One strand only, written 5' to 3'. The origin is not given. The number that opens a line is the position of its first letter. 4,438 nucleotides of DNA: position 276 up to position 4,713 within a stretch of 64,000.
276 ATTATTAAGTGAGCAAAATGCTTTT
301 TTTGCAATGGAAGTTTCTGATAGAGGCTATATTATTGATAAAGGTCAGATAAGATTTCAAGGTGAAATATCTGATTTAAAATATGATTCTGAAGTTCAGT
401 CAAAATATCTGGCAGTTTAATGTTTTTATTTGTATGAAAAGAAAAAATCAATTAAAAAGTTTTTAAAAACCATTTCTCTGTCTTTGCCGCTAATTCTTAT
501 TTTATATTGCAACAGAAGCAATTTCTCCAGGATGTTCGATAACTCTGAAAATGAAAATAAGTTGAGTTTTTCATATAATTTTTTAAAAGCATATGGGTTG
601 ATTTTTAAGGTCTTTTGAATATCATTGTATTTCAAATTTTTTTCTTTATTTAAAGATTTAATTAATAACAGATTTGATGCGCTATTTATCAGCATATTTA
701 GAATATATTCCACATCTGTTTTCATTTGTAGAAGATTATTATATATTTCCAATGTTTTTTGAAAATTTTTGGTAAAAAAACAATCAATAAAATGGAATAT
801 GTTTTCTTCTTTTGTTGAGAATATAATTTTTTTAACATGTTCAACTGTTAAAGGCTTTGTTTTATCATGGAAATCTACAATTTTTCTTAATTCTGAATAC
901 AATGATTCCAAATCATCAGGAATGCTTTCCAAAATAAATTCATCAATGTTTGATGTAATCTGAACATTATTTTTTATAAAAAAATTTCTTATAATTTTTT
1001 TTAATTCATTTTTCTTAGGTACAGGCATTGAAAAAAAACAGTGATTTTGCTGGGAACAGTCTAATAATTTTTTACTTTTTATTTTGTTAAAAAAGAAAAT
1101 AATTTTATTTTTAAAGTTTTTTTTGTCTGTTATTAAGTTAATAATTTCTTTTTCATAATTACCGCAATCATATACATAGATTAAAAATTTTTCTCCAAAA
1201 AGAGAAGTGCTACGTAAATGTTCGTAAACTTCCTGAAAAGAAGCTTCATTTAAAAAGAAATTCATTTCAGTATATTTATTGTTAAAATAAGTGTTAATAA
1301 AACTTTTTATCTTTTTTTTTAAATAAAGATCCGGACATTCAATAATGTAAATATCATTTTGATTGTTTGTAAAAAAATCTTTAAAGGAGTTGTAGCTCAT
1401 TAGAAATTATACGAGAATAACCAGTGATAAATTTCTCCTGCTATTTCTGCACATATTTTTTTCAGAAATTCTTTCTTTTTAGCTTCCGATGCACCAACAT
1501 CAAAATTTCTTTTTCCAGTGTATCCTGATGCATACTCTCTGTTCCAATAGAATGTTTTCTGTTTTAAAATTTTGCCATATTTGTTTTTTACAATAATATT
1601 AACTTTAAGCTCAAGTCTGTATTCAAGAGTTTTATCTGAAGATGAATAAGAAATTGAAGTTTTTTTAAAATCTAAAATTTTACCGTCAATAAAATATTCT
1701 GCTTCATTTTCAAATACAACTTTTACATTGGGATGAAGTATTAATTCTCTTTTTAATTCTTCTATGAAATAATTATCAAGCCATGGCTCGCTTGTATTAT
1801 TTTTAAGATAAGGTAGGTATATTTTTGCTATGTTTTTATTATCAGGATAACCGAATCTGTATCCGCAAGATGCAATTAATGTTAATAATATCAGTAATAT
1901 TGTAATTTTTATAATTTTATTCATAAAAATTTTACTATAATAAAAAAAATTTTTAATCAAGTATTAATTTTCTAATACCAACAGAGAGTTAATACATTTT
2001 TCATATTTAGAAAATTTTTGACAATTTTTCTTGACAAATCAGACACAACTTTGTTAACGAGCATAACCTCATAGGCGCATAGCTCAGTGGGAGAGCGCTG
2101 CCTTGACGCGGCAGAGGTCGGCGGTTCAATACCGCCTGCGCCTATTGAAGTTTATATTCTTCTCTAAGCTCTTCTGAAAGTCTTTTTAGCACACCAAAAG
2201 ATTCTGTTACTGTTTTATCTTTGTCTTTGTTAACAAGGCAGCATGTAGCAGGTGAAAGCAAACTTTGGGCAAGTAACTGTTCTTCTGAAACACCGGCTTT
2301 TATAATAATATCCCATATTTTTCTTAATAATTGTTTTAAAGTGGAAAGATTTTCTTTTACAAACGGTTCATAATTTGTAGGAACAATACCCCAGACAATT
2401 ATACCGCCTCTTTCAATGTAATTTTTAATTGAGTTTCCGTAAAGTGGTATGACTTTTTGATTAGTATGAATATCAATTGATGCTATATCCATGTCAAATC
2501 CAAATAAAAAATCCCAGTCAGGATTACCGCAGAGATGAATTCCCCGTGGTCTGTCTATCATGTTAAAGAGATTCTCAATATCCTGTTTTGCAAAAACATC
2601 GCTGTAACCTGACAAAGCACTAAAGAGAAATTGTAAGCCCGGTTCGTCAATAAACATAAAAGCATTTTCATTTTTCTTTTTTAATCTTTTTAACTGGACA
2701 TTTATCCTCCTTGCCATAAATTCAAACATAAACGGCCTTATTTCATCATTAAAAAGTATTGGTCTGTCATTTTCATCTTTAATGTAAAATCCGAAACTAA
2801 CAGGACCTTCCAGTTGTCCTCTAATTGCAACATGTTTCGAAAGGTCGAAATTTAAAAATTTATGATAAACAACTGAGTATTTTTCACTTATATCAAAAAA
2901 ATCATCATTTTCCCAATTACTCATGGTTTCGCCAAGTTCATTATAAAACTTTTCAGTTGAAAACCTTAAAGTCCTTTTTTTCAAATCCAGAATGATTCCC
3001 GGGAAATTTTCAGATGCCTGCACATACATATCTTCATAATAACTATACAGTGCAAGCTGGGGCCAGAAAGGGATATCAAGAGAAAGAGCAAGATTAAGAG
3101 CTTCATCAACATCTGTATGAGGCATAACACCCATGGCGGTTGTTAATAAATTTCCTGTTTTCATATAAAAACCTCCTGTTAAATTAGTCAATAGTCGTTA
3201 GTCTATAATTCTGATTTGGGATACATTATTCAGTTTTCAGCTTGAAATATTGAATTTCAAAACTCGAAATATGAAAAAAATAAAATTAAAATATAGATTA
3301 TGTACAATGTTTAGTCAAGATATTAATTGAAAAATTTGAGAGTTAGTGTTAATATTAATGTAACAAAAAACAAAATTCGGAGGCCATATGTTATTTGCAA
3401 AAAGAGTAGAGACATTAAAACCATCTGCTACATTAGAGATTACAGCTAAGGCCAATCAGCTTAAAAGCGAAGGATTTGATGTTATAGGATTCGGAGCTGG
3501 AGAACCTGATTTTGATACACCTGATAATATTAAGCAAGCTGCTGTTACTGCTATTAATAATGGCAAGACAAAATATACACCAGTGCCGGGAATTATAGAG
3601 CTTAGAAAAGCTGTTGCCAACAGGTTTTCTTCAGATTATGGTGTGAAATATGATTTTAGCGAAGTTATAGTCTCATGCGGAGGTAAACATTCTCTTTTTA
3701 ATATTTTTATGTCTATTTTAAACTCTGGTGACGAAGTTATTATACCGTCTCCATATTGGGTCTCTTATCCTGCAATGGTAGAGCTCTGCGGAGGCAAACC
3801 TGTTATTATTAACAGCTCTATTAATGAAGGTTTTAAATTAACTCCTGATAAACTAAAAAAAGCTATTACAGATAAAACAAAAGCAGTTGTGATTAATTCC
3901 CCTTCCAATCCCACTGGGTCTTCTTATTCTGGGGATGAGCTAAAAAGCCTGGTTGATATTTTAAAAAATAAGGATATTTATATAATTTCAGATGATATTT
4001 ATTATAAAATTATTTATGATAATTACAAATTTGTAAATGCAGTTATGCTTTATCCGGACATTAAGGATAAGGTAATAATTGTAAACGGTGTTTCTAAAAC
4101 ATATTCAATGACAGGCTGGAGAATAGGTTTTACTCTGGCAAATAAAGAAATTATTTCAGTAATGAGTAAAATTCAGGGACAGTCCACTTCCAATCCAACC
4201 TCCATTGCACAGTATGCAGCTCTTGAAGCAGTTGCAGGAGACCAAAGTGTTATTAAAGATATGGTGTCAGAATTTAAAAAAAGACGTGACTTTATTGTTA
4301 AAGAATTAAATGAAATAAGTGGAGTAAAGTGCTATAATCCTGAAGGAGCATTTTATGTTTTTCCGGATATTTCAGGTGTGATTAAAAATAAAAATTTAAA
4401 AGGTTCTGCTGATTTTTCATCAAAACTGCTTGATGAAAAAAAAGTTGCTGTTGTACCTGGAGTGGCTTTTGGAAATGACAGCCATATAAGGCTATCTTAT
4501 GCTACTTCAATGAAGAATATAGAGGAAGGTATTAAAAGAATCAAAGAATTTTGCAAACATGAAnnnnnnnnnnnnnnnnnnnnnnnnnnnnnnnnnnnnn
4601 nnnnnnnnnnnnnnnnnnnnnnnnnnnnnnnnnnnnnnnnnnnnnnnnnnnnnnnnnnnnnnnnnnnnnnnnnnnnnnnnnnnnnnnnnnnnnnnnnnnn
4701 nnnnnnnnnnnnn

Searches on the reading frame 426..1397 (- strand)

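Call 64: search_protein_families(library=pfam, proteins=[window:426-1397:-], max_evalue=0.00001)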
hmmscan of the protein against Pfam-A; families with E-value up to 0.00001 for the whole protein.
window:426-1397:- (323 aa): 1 family
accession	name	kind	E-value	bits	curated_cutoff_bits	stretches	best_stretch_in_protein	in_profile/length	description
PF21694.2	DNA_pol3_delta_C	-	8.8e-20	71.4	27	1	197-317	1-120/121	DNA polymerase III delta subunit, C-terminal domain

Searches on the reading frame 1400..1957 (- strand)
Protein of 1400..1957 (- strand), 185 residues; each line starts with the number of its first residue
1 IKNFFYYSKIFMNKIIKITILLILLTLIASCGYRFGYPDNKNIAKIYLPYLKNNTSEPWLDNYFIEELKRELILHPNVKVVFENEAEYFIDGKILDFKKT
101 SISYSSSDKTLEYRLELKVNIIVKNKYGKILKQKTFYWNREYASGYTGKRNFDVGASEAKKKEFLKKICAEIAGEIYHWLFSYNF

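Call 64: search_protein_families(library=pfam, proteins=[window:1400-1957:-], max_evalue=0.00001)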
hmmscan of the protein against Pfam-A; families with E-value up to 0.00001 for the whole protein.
window:1400-1957:- (185 aa): 1 family
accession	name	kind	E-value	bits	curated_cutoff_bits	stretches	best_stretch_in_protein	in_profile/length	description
PF04390.17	LptE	-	4.7e-08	34.1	23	1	44-149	2-96/118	Lipopolysaccharide-assembly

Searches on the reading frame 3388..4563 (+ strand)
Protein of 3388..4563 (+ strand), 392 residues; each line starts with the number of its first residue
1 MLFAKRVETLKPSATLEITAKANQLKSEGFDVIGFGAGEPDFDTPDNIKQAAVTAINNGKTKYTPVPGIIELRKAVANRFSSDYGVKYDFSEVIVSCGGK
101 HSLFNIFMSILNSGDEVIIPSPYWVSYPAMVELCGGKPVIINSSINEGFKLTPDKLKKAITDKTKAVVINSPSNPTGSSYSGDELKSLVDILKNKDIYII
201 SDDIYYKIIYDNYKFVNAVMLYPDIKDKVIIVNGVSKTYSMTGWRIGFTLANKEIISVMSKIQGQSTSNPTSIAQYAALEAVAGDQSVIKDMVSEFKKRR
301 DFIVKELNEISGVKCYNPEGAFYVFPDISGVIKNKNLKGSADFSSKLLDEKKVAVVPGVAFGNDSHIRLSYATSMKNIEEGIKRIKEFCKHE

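Call 64: search_protein_families(library=pfam, proteins=[window:3388-4563:+], max_evalue=0.00001)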
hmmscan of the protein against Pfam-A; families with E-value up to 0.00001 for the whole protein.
window:3388-4563:+ (392 aa): 3 families
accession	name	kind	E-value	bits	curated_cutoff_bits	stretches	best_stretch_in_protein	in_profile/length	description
PF00155.27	Aminotran_1_2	-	1.5e-79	268.3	19.7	1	31-385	2-361/361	Aminotransferase class I and II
PF01041.23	DegT_DnrJ_EryC1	-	3.9e-09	36.6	19.8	1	111-202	61-145/360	DegT/DnrJ/EryC1/StrS aminotransferase family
PF01053.26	Cys_Met_Meta_PP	-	2.2e-06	26.9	27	1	95-204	72-175/381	Cys/Met metabolism PLP-dependent enzyme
